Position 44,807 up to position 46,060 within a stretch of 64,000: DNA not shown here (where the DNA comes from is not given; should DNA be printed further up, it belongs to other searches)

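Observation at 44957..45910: GT8 glycosyltransferase with an N-terminal signal-anchor and extreme AT-richness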

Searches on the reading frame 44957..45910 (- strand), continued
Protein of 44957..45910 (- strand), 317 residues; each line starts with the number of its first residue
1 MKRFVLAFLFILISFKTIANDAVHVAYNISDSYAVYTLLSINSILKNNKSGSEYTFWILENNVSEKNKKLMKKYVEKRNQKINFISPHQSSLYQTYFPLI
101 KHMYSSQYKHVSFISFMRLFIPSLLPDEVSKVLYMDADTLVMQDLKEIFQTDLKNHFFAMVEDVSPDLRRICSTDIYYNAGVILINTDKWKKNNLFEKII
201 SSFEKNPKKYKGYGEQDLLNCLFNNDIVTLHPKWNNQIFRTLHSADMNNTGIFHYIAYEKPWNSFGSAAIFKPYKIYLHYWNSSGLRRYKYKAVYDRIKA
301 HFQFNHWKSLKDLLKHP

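Call 30: predict_structure(alignment_id=A1)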
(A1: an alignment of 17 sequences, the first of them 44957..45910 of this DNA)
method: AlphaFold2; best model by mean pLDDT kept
length: 317 residues; sequences in the alignment: 17
mean_pLDDT: 85.3   pTM: 0.86
mean pLDDT of the five models: 85.3, 84.8, 84.3, 83.9, 83.9
residues with pLDDT >= 90: 169; 70-90: 96; 50-70: 44; < 50: 8
segments of 3 or more residues with pLDDT < 50: 14-19
pLDDT, mean of each block of 10 residues (from residue 1): 57 48 94 96 97 97 96 97 93 86 66 80 95 96 96 94 88 90 96 92 84 85 92 89 64 87 74 89 92 80 67 62
secondary structure, 60 per line:
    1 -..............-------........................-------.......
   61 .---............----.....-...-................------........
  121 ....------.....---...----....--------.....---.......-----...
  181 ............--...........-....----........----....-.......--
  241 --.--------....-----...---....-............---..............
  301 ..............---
elements in order: H2-15 E23-30 H31-46 E54-61 H65-76 E81-85 H91-106 H113-124 E131-135 E139-141 H146-149 E158-162 H166-172 E178-186 H187-192 H195-205 H207-210 H215-222 E227-230 H232-235 E236-238 E252-255 H267-270 H272-283 H287-314
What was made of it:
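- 45854..45910 (-): Leader, residues 1-19: n-region MKR (+2), h-region F4-F15 (12 aa), c-region KTIA with a predicted signal-peptidase I site TIA|ND. AF2 models it as a detached low-confidence helix 2-15 followed by a disordered linker 14-19 (call 30).
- On CAZy/Pfam GT8 (PF01501): AF2 pLDDT above 90 over most of the domain (call 30).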

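Call 33: fold_search(model_id=the predicted structure, library=pdb)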
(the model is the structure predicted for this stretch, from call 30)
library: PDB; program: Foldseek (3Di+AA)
matches with E <= 10: 1585; with E <= 0.001: 163
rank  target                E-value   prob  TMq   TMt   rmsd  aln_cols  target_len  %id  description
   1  1ss9                  1.1e-18  1.00  0.66  0.74   4.3       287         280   20  Crystal Structural Analysis of Active Site Mutant Q189E of LgtC (released 2004-09-21)
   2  6u4b                  1.6e-18  1.00  0.66  0.38   4.9       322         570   22  WbbM bifunctional glycosytransferase apo structure (released 2020-01-22)
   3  1g9r                  3.2e-18  1.00  0.66  0.74   4.4       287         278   21  CRYSTAL STRUCTURE OF GALACTOSYLTRANSFERASE LGTC IN COMPLEX WITH MN AND UDP-2F-GALACTOSE (released 2001-02-14)
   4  3tzt_B                1.3e-14  1.00  0.59  0.80   3.9       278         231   21  The structure of a protein in glycosyl transferase family 8 from Anaerococcus prevotii. (released 2011-12-07)
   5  3tzt_A                1.4e-14  1.00  0.60  0.80   4.1       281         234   21  The structure of a protein in glycosyl transferase family 8 from Anaerococcus prevotii. (released 2011-12-07)
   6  5gvw_D                2.3e-14  1.00  0.59  0.49   5.7       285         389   22  Crystal structure of the apo-form glycosyltransferase GlyE in Streptococcus pneumoniae TIGR4 (released 2017-03-01)
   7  7zll                  1.1e-13  1.00  0.60  0.67   5.6       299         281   13  Catalytic domain of UDP-Glucose Glycoprotein Glucosyltransferase from Chaetomium thermophilum in complex with the 5-[(mo (released 2023-04-26)
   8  5gvv_F                1.3e-13  1.00  0.57  0.47   6.3       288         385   22  Crystal structure of the glycosyltransferase GlyE in Streptococcus pneumoniae TIGR4 (released 2017-03-01)
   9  5gvw_A                1.7e-13  1.00  0.58  0.47   6.7       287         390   22  Crystal structure of the apo-form glycosyltransferase GlyE in Streptococcus pneumoniae TIGR4 (released 2017-03-01)
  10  5gvv_A                1.7e-13  1.00  0.58  0.47   6.2       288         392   22  Crystal structure of the glycosyltransferase GlyE in Streptococcus pneumoniae TIGR4 (released 2017-03-01)
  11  7zhb_A                1.9e-13  1.00  0.60  0.66   6.1       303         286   14  Catalytic domain of UDP-Glucose Glycoprotein Glucosyltransferase from Chaetomium thermophilum in complex with UDP-gluc (released 2022-04-20)
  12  5gvw_C                2.0e-13  1.00  0.56  0.46   6.7       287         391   22  Crystal structure of the apo-form glycosyltransferase GlyE in Streptococcus pneumoniae TIGR4 (released 2017-03-01)
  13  7zkc_A                2.0e-13  1.00  0.60  0.68   5.4       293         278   14  Catalytic domain of UDP-Glucose Glycoprotein Glucosyltransferase from Chaetomium thermophilum (apo form) (released 2022-04-20)
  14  7zle                  2.5e-13  1.00  0.60  0.66   6.2       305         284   13  Catalytic domain of UDP-Glucose Glycoprotein Glucosyltransferase from Chaetomium thermophilum in complex with UDP (released 2022-06-22)
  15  7zvj_B                2.8e-13  1.00  0.64  0.36   3.9       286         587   17  Homodimeric structure of LARGE1 (released 2022-11-30)
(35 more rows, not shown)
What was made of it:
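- On CAZy/Pfam GT8 (PF01501): Foldseek: LgtC, WbbM, 3tzt and GlyE at E 1e-18 to 1e-14, probability 1.00 (call 33).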

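Call 35: search_solved_structures(query=L083:1529-2722:+, max_evalue=10)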
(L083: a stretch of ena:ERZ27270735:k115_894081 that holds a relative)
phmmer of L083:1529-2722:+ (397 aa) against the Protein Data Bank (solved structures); distinct sequences matched with E-value up to 10: 7.
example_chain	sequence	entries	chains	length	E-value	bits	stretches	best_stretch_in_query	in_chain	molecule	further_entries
7lo7_Z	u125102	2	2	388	2.6e-05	26.9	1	6-153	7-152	Quinolone resistance protein NorA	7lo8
8ttg_A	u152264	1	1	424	3.7e-05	26.4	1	6-153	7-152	Quinolone resistance protein NorA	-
8ttf_A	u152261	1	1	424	5.8e-05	25.7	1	6-154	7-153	Quinolone resistance protein NorA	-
9pv0_Z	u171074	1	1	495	6.2e-05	25.6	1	6-154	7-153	Quinolone resistance protein NorA, Soluble cytochrome b562 chimera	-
8tth_A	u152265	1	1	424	7.5e-05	25.3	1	6-153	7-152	Quinolone resistance protein NorA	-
28vj_B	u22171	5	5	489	7.6e-05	25.3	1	6-153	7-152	Quinolone resistance protein NorA,Soluble cytochrome b562 | NorA-BRIL(3A) fusion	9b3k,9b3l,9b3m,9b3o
8tte_A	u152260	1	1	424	7.8e-05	25.3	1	6-154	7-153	Quinolone resistance protein NorA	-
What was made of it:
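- Closest known: YpfP/UgtP plus LtaA. Different: The MFS here is nearest to NorA, and LtaA is not among its PDB hits (call 35).
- The MFS resembles NorA-type efflux pumps, and LtaA is not among its PDB hits (call 35).
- Tried and rejected: MFS as an LtaA-like glycolipid flippase: the only PDB hits are NorA (call 35).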

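Call 36: search_protein_families(library=pfam, proteins=[L083:1529-2722:+, L002:8805-10004:+, L002:8419-8802:+, L083:141-548:+, L008:8309-8797:+, L001:6398-6745:+], max_evalue=1)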
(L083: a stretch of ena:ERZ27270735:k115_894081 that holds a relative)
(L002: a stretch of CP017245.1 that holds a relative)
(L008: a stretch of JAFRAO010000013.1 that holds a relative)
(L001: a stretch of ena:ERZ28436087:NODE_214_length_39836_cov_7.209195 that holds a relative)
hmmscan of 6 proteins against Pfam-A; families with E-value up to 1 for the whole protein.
L083:1529-2722:+ (397 aa): 3 families
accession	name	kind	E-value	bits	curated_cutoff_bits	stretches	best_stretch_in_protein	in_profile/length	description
PF07690.21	MFS_1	-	3e-22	79.4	33.4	2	17-355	11-345/347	Major Facilitator Superfamily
PF03715.18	Noc2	-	0.021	14.5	29.9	1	166-260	147-238/298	Noc2p family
PF09243.16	Rsm22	-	0.26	11.1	23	1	129-200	33-104/275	Mitochondrial small ribosomal subunit Rsm22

L002:8805-10004:+ (399 aa): 1 family
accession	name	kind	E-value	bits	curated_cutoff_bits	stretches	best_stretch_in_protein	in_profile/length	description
PF07690.21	MFS_1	-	3.9e-18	65.9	33.4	1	22-355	13-341/347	Major Facilitator Superfamily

L002:8419-8802:+ (127 aa): 4 families
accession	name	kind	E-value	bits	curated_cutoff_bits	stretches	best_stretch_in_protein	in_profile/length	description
PF12811.12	BaxI_1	-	0.0011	19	26.2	1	12-102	47-126/233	Bax inhibitor 1 like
PF20154.4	LNT_N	-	0.0017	19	27.1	1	15-121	10-115/159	Apolipoprotein N-acyltransferase N-terminal domain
PF13567.11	DUF4131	-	0.03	14.4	31.6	1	15-71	5-59/165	Domain of unknown function (DUF4131)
PF24661.1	DUF7649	-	0.62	10.6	27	1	4-64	14-73/85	Domain of unknown function (DUF7649)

L083:141-548:+ (135 aa): 0 families

L008:8309-8797:+ (162 aa): 1 family
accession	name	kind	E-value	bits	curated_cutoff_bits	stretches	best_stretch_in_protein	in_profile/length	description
PF18895.5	T4SS_pilin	-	0.0054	17.2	26.6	1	45-80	7-46/71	Type IV secretion system pilin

L001:6398-6745:+ (115 aa): 0 families
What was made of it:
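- Tried and rejected: The small ORF has no GtrA match (call 36).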

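Call 42: search_protein_representatives(alignment_id=A1)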
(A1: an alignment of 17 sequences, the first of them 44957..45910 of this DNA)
Query: 17 sequences, 326 profile positions. Proteins with E-value up to 0.001 (for the whole library): 27895; up to 1e-10: 20125; up to 1e-30: 3599. The best 150 are listed.
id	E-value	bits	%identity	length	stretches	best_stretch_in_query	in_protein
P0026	5.8e-180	613.8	-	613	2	21-319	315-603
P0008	1.7e-122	425.0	-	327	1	1-325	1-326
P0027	1.7e-122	424.9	-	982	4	16-274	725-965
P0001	3.6e-116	404.2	-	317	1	1-322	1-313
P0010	3.0e-114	397.9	-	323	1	2-325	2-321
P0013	4.8e-113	393.9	-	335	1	1-321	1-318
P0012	3.3e-111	387.9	-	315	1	2-319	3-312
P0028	3.4e-111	387.8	-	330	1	1-313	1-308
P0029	9.6e-108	376.5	-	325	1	3-320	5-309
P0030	1.0e-104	366.5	-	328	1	1-317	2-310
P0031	4.2e-104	364.5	-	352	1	1-325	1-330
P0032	9.7e-102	356.7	-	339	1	2-322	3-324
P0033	2.5e-101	355.4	-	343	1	1-324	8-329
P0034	5.0e-99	347.8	-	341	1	3-303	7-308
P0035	6.8e-99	347.4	-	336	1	1-320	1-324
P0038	1.2e-95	336.7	-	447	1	1-313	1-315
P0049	1.8e-90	319.7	-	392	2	1-215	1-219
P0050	2.2e-88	312.8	-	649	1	1-311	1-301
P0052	3.0e-86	305.8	-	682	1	2-313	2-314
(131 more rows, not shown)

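Call 44: search_protein_families(library=pfam, proteins=[P0038, P0050, P0052, P0026, P0049], max_evalue=0.001)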
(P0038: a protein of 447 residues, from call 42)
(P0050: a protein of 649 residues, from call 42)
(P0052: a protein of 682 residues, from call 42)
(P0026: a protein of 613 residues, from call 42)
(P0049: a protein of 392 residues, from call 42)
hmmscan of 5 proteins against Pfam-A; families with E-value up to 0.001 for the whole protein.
P0038 (447 aa): 2 families
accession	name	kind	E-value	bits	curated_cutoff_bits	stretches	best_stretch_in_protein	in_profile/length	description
PF01501.26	Glyco_transf_8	-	3e-40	138.8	24.3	1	28-273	1-250/253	Glycosyl transferase family 8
PF18404.7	Glyco_transf_24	-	4.7e-09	36.5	25.7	1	43-235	18-206/268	Glucosyltransferase 24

P0050 (649 aa): 5 families
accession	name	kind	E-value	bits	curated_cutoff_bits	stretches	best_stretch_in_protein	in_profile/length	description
PF01501.26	Glyco_transf_8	-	7e-40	137.6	24.3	1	25-261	1-249/253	Glycosyl transferase family 8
PF00535.33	Glycos_transf_2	-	7.9e-37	127.2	23.3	1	331-487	1-161/168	Glycosyl transferase family 2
PF10111.15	Glyco_tranf_2_2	-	2.5e-12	47.3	27.3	1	331-445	1-122/276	Glycosyltransferase like family 2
PF18404.7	Glyco_transf_24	-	5.2e-08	33.1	25.7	1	32-159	10-131/268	Glucosyltransferase 24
PF13641.12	Glyco_tranf_2_3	-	1.1e-05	26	27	1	328-435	1-112/230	Glycosyltransferase like family 2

P0052 (682 aa): 4 families
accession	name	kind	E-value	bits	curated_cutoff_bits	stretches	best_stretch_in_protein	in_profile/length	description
PF11380.13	Stealth_CR2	-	3.4e-44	149.9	39.4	1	418-522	1-106/108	Stealth protein CR2, conserved region 2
PF01501.26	Glyco_transf_8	-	3.4e-43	148.5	24.3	1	25-268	1-250/253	Glycosyl transferase family 8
PF17101.10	Stealth_CR1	-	3.8e-13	49.3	27.2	1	379-402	2-25/29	Stealth protein CR1, conserved region 1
PF18404.7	Glyco_transf_24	-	3.6e-08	33.6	25.7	1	34-166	12-140/268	Glucosyltransferase 24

P0026 (613 aa): 2 families
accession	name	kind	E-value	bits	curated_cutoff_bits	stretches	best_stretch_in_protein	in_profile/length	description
PF01501.26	Glyco_transf_8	-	8.6e-85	284.8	24.3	2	319-551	1-251/253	Glycosyl transferase family 8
PF18404.7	Glyco_transf_24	-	6.3e-19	68.9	25.7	2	322-520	4-210/268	Glucosyltransferase 24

P0049 (392 aa): 2 families
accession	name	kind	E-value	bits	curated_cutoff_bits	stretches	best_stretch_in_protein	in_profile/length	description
PF01501.26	Glyco_transf_8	-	3.9e-39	135.2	24.3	2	32-217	1-196/253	Glycosyl transferase family 8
PF18404.7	Glyco_transf_24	-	2.7e-06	27.4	25.7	1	41-177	12-143/268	Glucosyltransferase 24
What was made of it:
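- It has an LgtC-like basic C-terminal tail, and some members are fused to GT2 or Stealth domains (call 44). Fusions to GT2 and Stealth domains, which are normally cytoplasmic, exist (call 44).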
